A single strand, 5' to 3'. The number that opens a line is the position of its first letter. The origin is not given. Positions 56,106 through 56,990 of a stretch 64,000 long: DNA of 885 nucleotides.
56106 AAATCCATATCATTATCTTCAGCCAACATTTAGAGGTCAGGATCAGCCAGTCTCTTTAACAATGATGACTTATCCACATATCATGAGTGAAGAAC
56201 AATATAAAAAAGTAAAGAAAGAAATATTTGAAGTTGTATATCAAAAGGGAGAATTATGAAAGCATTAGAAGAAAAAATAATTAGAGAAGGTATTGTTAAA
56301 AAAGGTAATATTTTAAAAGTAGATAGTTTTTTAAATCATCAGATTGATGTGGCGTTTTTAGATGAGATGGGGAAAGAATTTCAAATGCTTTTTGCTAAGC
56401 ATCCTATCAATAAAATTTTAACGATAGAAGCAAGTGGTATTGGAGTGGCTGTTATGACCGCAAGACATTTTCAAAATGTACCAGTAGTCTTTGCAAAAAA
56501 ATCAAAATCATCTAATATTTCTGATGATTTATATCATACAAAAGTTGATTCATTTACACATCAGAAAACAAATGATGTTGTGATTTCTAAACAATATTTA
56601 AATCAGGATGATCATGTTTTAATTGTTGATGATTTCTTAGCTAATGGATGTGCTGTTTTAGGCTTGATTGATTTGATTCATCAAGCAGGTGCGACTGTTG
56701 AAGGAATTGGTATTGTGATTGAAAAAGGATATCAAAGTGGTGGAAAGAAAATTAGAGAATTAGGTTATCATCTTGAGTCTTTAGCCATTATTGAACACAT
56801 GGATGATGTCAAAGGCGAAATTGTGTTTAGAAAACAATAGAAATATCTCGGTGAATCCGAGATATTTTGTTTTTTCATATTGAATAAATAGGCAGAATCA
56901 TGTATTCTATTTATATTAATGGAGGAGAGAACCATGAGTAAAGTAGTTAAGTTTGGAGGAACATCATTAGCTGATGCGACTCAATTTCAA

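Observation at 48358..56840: Guanine-riboswitch-controlled 'polyamine-type' ABC importer with two deaminases: a probable purine-derivative uptake and salvage operon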

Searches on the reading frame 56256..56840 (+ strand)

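Call 5: search_protein_families(library=pfam, proteins=[window:56256-56840:+])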
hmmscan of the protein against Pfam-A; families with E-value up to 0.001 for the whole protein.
window:56256-56840:+ (194 aa): 1 family
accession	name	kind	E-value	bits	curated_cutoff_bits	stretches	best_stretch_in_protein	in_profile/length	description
PF00156.33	Pribosyltran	-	1.9e-08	34.2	26.3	1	53-158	32-127/158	Phosphoribosyl transferase domain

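Call 6: search_protein_families(library=ncbifam, proteins=[window:56256-56840:+])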
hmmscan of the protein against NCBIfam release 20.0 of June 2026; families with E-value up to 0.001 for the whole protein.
window:56256-56840:+ (194 aa): 17 families
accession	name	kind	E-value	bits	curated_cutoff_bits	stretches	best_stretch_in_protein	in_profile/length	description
NF006671.0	PRK09219.1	equivalog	8.6e-81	270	177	1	1-192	1-189/192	xanthine phosphoribosyltransferase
TIGR01744.1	XPRTase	equivalog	8.2e-71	237.6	164.45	1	1-190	1-189/191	xanthine phosphoribosyltransferase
NF006328.0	PRK08558.1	equivalog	3.1e-21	76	184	1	30-164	91-222/238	adenine phosphoribosyltransferase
TIGR01743.1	purR_Bsub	equivalog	1.1e-16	60.6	258.7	1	33-160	111-236/268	pur operon repressor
NF009211.0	PRK12560.1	equivalog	7.3e-16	58.5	188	1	35-182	37-179/187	adenine phosphoribosyltransferase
NF040646.1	HPT_Archaea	equivalog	5.8e-14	52.1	200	1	29-184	33-179/184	hypoxanthine/guanine phosphoribosyltransferase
NF002635.0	PRK02304.1-4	subfamily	3.8e-13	49.4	146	1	30-184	34-179/188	adenine phosphoribosyltransferase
NF002634.0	PRK02304.1-3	equivalog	1.3e-10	41.3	170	1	41-177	46-177/182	adenine phosphoribosyltransferase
NF005592.0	PRK07322.1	subfamily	1.6e-10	40.7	143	1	31-169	34-171/180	adenine phosphoribosyltransferase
NF002636.0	PRK02304.1-5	equivalog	2.9e-10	39.9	125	1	36-168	40-167/176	adenine phosphoribosyltransferase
NF002632.0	PRK02304.1-1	equivalog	7e-10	38.9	243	1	46-177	52-178/183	adenine phosphoribosyltransferase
TIGR01090.1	apt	equivalog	9.3e-10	38.8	185.85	1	45-171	41-161/169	adenine phosphoribosyltransferase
NF002633.0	PRK02304.1-2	equivalog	7.2e-09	35.7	224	1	50-173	48-164/172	adenine phosphoribosyltransferase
TIGR00336.1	pyrE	equivalog_domain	3.7e-06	26.8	106.8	1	115-180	105-169/173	orotate phosphoribosyltransferase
NF002620.0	PRK02277.1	subfamily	6.1e-06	26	115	1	48-158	84-181/201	orotate phosphoribosyltransferase-like protein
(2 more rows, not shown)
